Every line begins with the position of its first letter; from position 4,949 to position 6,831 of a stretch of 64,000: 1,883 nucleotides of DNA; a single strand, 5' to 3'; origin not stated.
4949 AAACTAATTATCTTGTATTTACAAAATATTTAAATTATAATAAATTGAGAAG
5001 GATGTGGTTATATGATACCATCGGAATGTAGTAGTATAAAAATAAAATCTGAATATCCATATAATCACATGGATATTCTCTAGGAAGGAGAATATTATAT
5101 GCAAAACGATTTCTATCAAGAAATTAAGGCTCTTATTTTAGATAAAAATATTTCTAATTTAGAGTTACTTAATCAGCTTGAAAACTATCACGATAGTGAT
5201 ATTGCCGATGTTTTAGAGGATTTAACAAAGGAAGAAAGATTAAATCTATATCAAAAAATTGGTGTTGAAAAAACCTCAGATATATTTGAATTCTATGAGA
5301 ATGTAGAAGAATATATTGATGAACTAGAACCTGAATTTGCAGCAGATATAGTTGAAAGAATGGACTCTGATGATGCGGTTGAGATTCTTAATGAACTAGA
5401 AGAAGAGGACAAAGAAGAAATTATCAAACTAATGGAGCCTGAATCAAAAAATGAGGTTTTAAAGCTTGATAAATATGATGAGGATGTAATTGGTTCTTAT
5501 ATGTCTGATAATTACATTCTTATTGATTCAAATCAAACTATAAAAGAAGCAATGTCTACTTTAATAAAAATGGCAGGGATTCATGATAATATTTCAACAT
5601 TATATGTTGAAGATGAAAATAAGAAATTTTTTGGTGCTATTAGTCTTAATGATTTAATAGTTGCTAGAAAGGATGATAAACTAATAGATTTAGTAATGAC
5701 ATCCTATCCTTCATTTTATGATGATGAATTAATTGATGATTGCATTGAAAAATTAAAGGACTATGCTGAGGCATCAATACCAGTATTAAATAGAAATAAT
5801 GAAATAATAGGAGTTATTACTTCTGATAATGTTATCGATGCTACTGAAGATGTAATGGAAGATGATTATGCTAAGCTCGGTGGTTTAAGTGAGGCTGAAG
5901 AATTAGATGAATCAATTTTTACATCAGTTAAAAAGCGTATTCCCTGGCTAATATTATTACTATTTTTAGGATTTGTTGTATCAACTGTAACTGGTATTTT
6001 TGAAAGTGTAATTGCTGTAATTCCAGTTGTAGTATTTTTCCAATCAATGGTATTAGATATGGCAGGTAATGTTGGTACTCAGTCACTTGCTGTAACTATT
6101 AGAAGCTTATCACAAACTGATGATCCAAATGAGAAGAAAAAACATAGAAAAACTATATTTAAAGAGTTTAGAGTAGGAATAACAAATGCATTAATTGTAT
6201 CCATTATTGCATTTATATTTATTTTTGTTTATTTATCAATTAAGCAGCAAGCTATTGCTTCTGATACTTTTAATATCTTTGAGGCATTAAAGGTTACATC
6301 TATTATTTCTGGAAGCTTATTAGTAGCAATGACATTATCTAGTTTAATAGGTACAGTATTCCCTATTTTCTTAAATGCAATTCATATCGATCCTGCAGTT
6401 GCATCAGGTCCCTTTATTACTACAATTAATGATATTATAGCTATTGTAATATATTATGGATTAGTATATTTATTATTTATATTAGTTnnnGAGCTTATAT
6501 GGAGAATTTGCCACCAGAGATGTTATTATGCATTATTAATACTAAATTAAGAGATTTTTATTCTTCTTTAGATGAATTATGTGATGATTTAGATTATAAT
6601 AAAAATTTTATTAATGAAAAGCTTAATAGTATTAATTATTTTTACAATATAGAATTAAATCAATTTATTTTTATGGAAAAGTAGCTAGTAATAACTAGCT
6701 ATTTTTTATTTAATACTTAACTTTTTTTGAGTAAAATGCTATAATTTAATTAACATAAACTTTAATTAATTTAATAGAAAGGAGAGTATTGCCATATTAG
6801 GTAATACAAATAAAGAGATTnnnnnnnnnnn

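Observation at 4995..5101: Candidate new leader-peptide translational attenuator controlling mgtE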

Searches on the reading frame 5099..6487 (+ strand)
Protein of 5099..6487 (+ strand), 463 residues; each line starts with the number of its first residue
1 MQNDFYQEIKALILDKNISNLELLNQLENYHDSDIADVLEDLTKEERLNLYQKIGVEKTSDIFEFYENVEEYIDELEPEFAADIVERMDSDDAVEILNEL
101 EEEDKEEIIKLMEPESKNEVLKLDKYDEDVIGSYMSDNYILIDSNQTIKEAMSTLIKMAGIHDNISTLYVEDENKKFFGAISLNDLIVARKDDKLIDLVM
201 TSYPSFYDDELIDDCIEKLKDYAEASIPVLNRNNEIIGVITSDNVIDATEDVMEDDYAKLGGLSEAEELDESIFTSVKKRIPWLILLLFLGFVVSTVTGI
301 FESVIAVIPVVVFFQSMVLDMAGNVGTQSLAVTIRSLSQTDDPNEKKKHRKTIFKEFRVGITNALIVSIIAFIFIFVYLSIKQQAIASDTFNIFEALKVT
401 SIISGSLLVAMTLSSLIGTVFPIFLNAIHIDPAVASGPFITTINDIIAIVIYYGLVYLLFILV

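Call 8: find_related_loci(query=window:5099-6487:+, collection=genome_contigs, flank=3000)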
Query window:5099-6487:+ (463 aa) in genome_contigs; peptide patterns used: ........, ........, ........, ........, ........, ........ (x = any residue, [..] = any of these).
97 stretches matched a pattern; 7 encode a relative of the query (tblastn E <= 1e-3); 7 distinct loci.
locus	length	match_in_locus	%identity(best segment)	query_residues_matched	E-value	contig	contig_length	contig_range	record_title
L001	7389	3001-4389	97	1-463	0e+0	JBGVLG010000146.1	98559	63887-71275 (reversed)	MAG: Anaeroplasma sp. isolate fecal_MAG_287 fecal_MAG_287_contig_0146, whole genome shotgun sequence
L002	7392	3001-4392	30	2-461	1e-50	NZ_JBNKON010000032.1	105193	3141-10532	MAG: Arcobacter sp. isolate G1G2.bin.32.orig k141_1931487, whole genome shotgun sequence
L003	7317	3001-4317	28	22-461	6e-43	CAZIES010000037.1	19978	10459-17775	MAG TPA_asm: uncultured Arcobacter sp. isolate SRP167671_co2_87 genome assembly, contig: NODE_3598_length_19978_cov_9.30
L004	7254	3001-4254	27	31-461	8e-41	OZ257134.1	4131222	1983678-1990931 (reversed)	MAG: Hyphomicrobiaceae bacterium isolate f518f1b9-b4ff-42c7-ac52-8ebc8b264cf6 genome assembly, chromosome: 1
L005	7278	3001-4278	29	22-448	2e-40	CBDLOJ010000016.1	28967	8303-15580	MAG TPA_asm: uncultured Arcobacter sp. isolate SRR2018010_binner123_Refined_3 genome assembly, contig: ERZ3820729.325, w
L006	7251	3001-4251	26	31-460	1e-39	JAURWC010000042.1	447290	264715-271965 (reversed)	MAG: Hyphomicrobiaceae bacterium isolate E1_metabat.bin.33_sub E1_k141_130744, whole genome shotgun sequence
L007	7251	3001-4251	25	31-460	3e-39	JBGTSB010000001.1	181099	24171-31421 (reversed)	MAG: Hyphomicrobium sp. isolate WDNA12_bin.21.strict NODE_1_length_181099_cov_5.836576, whole genome shotgun sequence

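Call 9: search_protein_families(library=pfam, proteins=[window:5099-6487:+])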
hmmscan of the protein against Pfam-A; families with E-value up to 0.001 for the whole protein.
window:5099-6487:+ (463 aa): 3 families
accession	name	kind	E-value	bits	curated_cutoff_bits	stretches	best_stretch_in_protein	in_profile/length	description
PF01769.21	MgtE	-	3.2e-31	108.6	27.6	1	316-454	2-124/125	Divalent cation transporter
PF03448.22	MgtE_N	-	4.8e-20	72.4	25.9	1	30-129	1-102/102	MgtE intracellular N domain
PF00571.33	CBS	-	6.6e-15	55.6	24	2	199-248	4-54/57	CBS domain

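Call 11: find_homologous_proteins(query=window:5099-6487:+, max_evalue=1e-40)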
Query window:5099-6487:+ (463 aa): 8000 proteins with E <= 1e-40 among 8000 candidates; the best 120 are listed.
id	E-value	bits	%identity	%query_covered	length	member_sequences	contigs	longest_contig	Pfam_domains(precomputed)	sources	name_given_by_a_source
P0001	2.3e-285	964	100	100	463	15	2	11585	PF01769.22,PF00571.34,PF03448.23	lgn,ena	-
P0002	2.9e-284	961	99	100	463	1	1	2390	PF01769.22,PF00571.34,PF03448.23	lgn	-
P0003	6.0e-284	960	99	100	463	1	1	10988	PF01769.22,PF00571.34,PF03448.23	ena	-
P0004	1.3e-281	952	98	100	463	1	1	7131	PF01769.22,PF00571.34,PF03448.23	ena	-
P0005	9.8e-280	946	97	100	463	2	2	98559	PF01769.22,PF00571.34,PF03448.23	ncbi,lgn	-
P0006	2.2e-270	915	94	100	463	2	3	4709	PF01769.22,PF00571.34,PF03448.23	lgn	-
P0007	7.6e-217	739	75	100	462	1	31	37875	PF01769.22,PF00571.34,PF03448.23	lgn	-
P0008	5.9e-199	680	69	100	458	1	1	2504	PF01769.22,PF00571.34,PF03448.23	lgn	-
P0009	1.1e-193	662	68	100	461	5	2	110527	PF01769.22,PF00571.34,PF03448.23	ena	-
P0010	2.3e-191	655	68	100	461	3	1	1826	PF01769.22,PF00571.34,PF03448.23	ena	-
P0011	3.8e-191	654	68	100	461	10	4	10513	PF01769.22,PF00571.34,PF03448.23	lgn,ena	-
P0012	4.4e-187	641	65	100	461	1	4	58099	PF01769.22,PF00571.34,PF03448.23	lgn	-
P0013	4.9e-187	641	64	100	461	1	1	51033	PF01769.22,PF00571.34,PF03448.23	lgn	-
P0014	5.4e-187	640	64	100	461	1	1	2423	PF01769.22,PF00571.34,PF03448.23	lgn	-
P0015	7.1e-187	640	64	100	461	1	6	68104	PF01769.22,PF00571.34,PF03448.23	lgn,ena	-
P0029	7.2e-184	630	63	100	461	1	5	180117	PF01769.22,PF00571.34,PF03448.23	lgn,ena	-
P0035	2.1e-181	622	62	100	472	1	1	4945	PF01769.22,PF00571.34,PF03448.23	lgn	-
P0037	3.3e-180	618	62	100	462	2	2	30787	PF01769.22,PF00571.34,PF03448.23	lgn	-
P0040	5.3e-180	617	63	99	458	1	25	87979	PF01769.22,PF00571.34,PF03448.23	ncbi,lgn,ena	-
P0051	1.8e-178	612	61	100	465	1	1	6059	PF01769.22,PF00571.34,PF03448.23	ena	-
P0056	1.0e-176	606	60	100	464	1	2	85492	PF01769.22,PF00571.34,PF03448.23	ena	-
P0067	4.7e-171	588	58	100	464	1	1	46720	PF01769.22,PF00571.34,PF03448.23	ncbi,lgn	-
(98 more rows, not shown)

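Call 13: find_related_loci(query=A2, collection=genome_contigs, flank=2500)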
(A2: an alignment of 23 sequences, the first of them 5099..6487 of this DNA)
Query A2 (463 aa) in genome_contigs; peptide patterns used: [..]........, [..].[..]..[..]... (x = any residue, [..] = any of these).
599 stretches matched a pattern (row limit reached: there are more); 595 encode a relative of the query (tblastn E <= 1e-3); the best 80 are kept; 80 distinct loci.
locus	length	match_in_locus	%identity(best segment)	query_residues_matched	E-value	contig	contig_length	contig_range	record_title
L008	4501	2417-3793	63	1-462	0e+0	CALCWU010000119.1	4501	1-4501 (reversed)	MAG TPA_asm: uncultured Mollicutes bacterium isolate SRR1747056_bin.77_CONCOCT_v1.1_MAG genome assembly, contig: ERZ8082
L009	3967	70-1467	56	1-463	2e-172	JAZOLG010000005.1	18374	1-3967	MAG: Bacilli bacterium isolate T1900045656_YK20190350.MAGScoT_cleanbin_000009 SGB_8238_k141_2302995, whole genome shotgu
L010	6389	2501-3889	56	1-463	4e-170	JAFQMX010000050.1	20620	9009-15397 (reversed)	MAG: Clostridia bacterium isolate RGIG1965 Goat_Cecum.Co__c2494825, whole genome shotgun sequence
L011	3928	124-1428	56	25-461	9e-157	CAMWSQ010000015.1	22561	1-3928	MAG TPA_asm: uncultured Mollicutes bacterium isolate SRR14411300_bin.1_metawrap_v1.3_MAG genome assembly, contig: NODE.6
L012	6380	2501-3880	52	1-462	8e-147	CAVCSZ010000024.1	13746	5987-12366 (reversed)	bacterium isolate H07602-L1_cleanbin_000020 genome assembly, contig: Spades_H07602-L1_contig_2260, whole genome shotgun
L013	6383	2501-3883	50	1-463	8e-146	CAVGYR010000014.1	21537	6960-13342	uncultured Treponema sp. isolate H07654-L1_cleanbin_000065 genome assembly, contig: Spades_H07654-L1_contig_2014, whole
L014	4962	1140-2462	49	13-461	2e-143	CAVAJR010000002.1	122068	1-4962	Bacteroidaceae bacterium isolate G02642-L1_cleanbin_000007 genome assembly, contig: Spades_G02642-L1_contig_22, whole ge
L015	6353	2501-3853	49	2-461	5e-142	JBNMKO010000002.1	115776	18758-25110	MAG: Eubacteriales bacterium isolate CM_BacCAG1528.41 k141_290240_length_115776_cov_12.9923, whole genome shotgun sequen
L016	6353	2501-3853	49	2-461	2e-141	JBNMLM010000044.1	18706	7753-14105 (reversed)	MAG: Eubacteriales bacterium isolate CM_BacCAG1205.17 k141_486533_length_18706_cov_12.0000, whole genome shotgun sequenc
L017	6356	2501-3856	49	1-461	3e-141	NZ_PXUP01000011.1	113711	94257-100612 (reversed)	Faecalibacterium prausnitzii strain ATCC 27768 NODE_11_length_113711_cov_287.232, whole genome shotgun sequence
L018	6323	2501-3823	49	13-461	3e-141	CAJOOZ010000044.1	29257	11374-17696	uncultured Lachnospiraceae bacterium isolate Rumen_Coassembly_mag_2360 genome assembly, contig: k87_4831667, whole genom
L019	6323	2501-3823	48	13-461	2e-140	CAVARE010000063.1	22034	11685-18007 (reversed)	Anaerotignum sp. isolate SRR8978233_cleanbin_000002 genome assembly, contig: Spades_SRR8978233_contig_189, whole genome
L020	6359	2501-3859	48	1-461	4e-139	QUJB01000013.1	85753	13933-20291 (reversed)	Clostridium sp. AM30-24 AM30-24.Scaf13, whole genome shotgun sequence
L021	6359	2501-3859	48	1-461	1e-138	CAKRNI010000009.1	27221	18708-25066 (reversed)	MAG: uncultured Lachnospiraceae bacterium isolate REFINED_METABAT215_TOP10_CONTIGS_1500_ASSEMBLY_K77_MERGED__Hadza_PheCh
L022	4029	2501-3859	49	1-461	2e-139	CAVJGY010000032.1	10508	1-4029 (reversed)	Acutalibacteraceae bacterium isolate G02629-L1_cleanbin_000031 genome assembly, contig: Spades_G02629-L1_contig_2251, wh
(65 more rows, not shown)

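Call 14: find_encoding_contigs(protein=P0007, flank=3000, max_places=3)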
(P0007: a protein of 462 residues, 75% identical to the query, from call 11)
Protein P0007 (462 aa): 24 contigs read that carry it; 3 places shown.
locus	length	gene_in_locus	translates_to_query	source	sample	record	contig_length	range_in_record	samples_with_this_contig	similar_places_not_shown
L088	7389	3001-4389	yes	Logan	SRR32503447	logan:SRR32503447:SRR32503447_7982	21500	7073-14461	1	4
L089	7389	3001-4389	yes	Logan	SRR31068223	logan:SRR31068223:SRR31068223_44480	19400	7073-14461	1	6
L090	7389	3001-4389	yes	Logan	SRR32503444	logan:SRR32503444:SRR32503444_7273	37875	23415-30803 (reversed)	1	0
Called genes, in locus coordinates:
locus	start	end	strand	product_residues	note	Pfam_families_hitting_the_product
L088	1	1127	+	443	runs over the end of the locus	PF01554:MatE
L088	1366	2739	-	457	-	PF00999:Na_H_Exchanger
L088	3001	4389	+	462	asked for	PF03448:MgtE_N, PF00571:CBS (weak), PF01769:MgtE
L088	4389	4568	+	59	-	PF14056:DUF4250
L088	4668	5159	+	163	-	PF07022:Phage_CI_repr (weak), PF12844:HTH_19, PF13560:HTH_31 (weak), PF01381:HTH_3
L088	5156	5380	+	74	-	-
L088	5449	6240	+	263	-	-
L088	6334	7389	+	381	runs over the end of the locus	PF00465:Fe-ADH, PF13685:Fe-ADH_2, PF25137:ADH_Fe_C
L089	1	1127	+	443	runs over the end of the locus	PF01554:MatE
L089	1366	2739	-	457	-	PF00999:Na_H_Exchanger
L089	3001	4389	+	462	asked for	PF03448:MgtE_N, PF00571:CBS (weak), PF01769:MgtE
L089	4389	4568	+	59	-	PF14056:DUF4250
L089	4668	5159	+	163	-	PF07022:Phage_CI_repr (weak), PF12844:HTH_19, PF13560:HTH_31 (weak), PF01381:HTH_3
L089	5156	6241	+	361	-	-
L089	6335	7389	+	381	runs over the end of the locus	PF00465:Fe-ADH, PF13685:Fe-ADH_2, PF25137:ADH_Fe_C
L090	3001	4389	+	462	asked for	PF03448:MgtE_N, PF00571:CBS (weak), PF01769:MgtE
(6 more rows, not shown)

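Call 15: find_encoding_contigs(protein=P0009, flank=3000, max_places=2)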
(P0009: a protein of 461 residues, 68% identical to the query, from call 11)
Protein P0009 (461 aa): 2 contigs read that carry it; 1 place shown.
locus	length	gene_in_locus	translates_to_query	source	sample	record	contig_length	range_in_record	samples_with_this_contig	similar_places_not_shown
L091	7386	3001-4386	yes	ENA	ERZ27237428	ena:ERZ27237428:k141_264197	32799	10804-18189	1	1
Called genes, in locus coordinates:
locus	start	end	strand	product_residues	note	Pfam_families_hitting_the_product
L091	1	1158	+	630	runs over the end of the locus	PF02518:HATPase_c (weak), PF13589:HATPase_c_3, PF00183:HSP90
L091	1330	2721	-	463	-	PF00999:Na_H_Exchanger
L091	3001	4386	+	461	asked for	PF03448:MgtE_N, PF00571:CBS (faint), PF01769:MgtE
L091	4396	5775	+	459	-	PF03448:MgtE_N, PF00571:CBS (weak), PF01769:MgtE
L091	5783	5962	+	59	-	PF14056:DUF4250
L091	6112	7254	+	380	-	PF00465:Fe-ADH, PF13685:Fe-ADH_2, PF25137:ADH_Fe_C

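Call 16: find_encoding_contigs(protein=P0006, flank=3000, max_places=2)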
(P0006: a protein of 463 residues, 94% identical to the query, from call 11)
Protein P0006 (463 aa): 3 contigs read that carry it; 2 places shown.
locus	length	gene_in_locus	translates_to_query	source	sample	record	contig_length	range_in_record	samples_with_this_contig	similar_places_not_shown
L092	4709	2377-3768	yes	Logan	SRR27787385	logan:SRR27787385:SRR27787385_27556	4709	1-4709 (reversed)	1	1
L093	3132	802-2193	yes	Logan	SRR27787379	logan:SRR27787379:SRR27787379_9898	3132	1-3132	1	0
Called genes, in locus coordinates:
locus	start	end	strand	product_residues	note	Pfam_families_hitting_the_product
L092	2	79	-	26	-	?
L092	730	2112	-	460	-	PF00999:Na_H_Exchanger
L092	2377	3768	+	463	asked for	PF03448:MgtE_N, PF00571:CBS (weak), PF01769:MgtE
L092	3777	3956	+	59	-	PF14056:DUF4250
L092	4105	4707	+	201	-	?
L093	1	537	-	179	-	?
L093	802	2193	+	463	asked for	PF03448:MgtE_N, PF00571:CBS (weak), PF01769:MgtE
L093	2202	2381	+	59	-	PF14056:DUF4250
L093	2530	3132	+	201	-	?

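Call 22: find_encoding_contigs(protein=P0008, flank=1500, max_places=2)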
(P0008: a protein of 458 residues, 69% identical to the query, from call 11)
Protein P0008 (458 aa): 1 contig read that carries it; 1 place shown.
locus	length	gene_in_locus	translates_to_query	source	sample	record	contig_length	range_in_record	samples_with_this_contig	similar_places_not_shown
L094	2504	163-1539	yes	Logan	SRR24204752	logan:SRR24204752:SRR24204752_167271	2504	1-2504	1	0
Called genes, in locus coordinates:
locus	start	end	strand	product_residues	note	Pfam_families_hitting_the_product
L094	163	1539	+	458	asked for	PF03448:MgtE_N, PF00571:CBS (weak), PF01769:MgtE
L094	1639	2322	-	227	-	PF12822:ECF_trnsprt, PF09515:Thia_YuaJ (weak)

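Call 23: find_encoding_contigs(protein=P0012, flank=1500, max_places=2)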
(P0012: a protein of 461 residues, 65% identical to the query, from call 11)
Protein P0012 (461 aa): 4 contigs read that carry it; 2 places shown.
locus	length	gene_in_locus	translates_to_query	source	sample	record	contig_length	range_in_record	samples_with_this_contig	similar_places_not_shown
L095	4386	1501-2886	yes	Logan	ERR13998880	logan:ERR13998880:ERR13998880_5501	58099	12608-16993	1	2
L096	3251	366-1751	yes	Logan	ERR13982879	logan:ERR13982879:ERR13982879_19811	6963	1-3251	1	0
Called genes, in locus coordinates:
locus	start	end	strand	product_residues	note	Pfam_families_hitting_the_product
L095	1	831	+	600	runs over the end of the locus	PF13522:GATase_6, PF13537:GATase_7, PF00733:Asn_synthase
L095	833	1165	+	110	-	PF09579:Spore_YtfJ (weak)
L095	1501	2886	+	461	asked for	PF03448:MgtE_N, PF00571:CBS (weak), PF01769:MgtE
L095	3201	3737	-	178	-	PF01965:DJ-1_PfpI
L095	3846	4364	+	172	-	PF10628:CotE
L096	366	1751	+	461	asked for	PF03448:MgtE_N, PF00571:CBS (weak), PF01769:MgtE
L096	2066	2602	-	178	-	PF01965:DJ-1_PfpI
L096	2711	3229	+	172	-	PF10628:CotE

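Call 24: find_encoding_contigs(protein=P0040, flank=1500, max_places=2)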
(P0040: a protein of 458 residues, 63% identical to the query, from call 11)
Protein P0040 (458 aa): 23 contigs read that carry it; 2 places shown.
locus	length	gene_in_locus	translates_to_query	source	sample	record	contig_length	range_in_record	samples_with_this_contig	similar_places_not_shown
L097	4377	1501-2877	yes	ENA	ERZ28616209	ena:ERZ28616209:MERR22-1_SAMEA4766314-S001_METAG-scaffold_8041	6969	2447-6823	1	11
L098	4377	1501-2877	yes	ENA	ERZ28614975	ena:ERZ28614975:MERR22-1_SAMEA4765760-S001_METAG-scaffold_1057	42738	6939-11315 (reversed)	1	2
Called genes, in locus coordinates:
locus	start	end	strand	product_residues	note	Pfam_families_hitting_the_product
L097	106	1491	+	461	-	PF03448:MgtE_N, PF00571:CBS (weak), PF01769:MgtE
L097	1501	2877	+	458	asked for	PF03448:MgtE_N, PF00571:CBS, PF01769:MgtE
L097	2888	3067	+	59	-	PF14056:DUF4250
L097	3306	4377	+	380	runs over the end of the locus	PF00465:Fe-ADH, PF13685:Fe-ADH_2, PF25137:ADH_Fe_C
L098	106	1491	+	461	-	PF03448:MgtE_N, PF00571:CBS (weak), PF01769:MgtE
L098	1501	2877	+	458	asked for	PF03448:MgtE_N, PF00571:CBS, PF01769:MgtE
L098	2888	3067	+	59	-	PF14056:DUF4250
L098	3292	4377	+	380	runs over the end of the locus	PF00465:Fe-ADH, PF13685:Fe-ADH_2, PF25137:ADH_Fe_C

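Call 25: find_encoding_contigs(protein=P0056, flank=1500, max_places=2)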
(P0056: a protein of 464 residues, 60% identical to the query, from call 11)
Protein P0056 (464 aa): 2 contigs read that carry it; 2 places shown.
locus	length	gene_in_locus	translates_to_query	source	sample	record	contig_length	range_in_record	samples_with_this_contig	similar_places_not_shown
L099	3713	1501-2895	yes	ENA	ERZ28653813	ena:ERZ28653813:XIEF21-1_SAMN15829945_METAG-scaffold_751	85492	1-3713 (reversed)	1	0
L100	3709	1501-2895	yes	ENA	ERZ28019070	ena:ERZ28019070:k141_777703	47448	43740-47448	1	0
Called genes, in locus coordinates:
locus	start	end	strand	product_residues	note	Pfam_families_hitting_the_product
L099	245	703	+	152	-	PF00584:SecE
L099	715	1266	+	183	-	PF02357:NusG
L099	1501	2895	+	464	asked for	PF03448:MgtE_N, PF00571:CBS (weak), PF01769:MgtE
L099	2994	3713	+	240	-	?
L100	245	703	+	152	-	PF00584:SecE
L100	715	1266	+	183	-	PF02357:NusG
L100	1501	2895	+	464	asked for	PF03448:MgtE_N, PF00571:CBS (weak), PF01769:MgtE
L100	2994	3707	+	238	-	?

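Call 40: find_encoding_contigs(protein=P0035, flank=1500, max_places=1)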
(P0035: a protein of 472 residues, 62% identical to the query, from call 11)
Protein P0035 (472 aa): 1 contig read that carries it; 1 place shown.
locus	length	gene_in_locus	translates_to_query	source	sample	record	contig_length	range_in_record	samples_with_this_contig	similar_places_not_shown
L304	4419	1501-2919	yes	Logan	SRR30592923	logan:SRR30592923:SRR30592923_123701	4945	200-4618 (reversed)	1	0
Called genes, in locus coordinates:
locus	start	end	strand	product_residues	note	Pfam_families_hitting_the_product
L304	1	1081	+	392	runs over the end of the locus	-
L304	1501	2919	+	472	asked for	PF03448:MgtE_N, PF00571:CBS (weak), PF01769:MgtE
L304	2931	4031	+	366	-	PF13793:Pribosyltran_N, PF00156:Pribosyltran, PF14572:Pribosyl_synth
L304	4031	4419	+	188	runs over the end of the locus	PF01195:Pept_tRNA_hydro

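Call 41: find_encoding_contigs(protein=P0051, flank=1500, max_places=1)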
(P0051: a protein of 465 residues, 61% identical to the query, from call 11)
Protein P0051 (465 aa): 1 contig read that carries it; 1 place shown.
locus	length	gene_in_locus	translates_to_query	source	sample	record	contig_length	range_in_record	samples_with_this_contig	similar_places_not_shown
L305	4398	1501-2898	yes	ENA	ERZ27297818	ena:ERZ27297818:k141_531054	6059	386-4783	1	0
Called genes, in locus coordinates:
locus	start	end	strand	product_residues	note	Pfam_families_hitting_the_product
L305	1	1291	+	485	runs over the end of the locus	PF02446:Glyco_hydro_77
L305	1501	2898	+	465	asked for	PF03448:MgtE_N, PF00571:CBS (weak), PF01769:MgtE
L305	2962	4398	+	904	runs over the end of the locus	?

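Call 42: find_encoding_contigs(protein=P0067, flank=1500, max_places=1)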
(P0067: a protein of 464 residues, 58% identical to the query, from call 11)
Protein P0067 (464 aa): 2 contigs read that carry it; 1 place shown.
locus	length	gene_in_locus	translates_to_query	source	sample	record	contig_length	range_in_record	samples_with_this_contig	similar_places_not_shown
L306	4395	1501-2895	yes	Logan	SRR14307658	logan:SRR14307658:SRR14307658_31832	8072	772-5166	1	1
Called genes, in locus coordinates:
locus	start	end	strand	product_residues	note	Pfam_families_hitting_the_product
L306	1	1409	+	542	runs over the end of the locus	PF02690:Na_Pi_cotrans, PF01895:PhoU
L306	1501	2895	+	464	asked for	PF03448:MgtE_N, PF00571:CBS, PF01769:MgtE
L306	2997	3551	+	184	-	-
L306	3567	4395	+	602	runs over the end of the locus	PF05960:DUF885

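Call 43: find_encoding_contigs(protein=P0037, flank=1500, max_places=1)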
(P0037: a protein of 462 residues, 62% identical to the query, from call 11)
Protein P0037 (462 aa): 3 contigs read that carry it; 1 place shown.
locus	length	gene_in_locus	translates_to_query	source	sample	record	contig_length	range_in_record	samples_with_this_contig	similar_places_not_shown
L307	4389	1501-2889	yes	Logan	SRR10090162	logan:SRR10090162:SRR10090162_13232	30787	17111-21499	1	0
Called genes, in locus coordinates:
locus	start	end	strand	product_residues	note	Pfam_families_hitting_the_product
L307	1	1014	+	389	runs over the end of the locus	-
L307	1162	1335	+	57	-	-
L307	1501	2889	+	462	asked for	PF03448:MgtE_N, PF00571:CBS (weak), PF01769:MgtE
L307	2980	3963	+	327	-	PF13793:Pribosyltran_N, PF00156:Pribosyltran, PF14572:Pribosyl_synth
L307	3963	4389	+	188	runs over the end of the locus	PF01195:Pept_tRNA_hydro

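Call 67: find_encoding_contigs(protein=P0029, flank=1200, max_places=3)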
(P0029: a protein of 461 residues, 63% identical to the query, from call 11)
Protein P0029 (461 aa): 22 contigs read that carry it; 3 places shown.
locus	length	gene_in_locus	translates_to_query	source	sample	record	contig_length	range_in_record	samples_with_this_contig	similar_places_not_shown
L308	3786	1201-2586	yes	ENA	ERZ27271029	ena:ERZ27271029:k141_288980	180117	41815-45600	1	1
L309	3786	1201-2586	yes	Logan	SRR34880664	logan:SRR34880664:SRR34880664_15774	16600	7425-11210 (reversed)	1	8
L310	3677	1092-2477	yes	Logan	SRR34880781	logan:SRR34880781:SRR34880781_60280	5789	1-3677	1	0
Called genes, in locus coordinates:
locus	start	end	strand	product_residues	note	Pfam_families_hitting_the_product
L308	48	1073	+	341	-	PF01098:FTSW_RODA_SPOVE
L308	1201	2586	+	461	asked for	PF03448:MgtE_N, PF00571:CBS, PF01769:MgtE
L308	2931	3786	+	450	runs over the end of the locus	PF01554:MatE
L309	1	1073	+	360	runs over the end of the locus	PF01098:FTSW_RODA_SPOVE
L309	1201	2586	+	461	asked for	PF03448:MgtE_N, PF00571:CBS, PF01769:MgtE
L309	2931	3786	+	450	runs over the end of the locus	PF01554:MatE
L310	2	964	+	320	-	?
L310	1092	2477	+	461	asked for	PF03448:MgtE_N, PF00571:CBS, PF01769:MgtE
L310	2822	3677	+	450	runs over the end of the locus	PF01554:MatE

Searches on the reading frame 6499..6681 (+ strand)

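Call 9: search_protein_families(library=pfam, proteins=[window:6499-6681:+])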
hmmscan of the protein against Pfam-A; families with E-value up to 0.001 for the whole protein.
window:6499-6681:+ (61 aa): 1 family
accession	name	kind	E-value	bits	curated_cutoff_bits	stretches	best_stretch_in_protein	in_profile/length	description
PF14056.11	DUF4250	-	1.6e-20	73.3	27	1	6-56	5-55/55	Domain of unknown function (DUF4250)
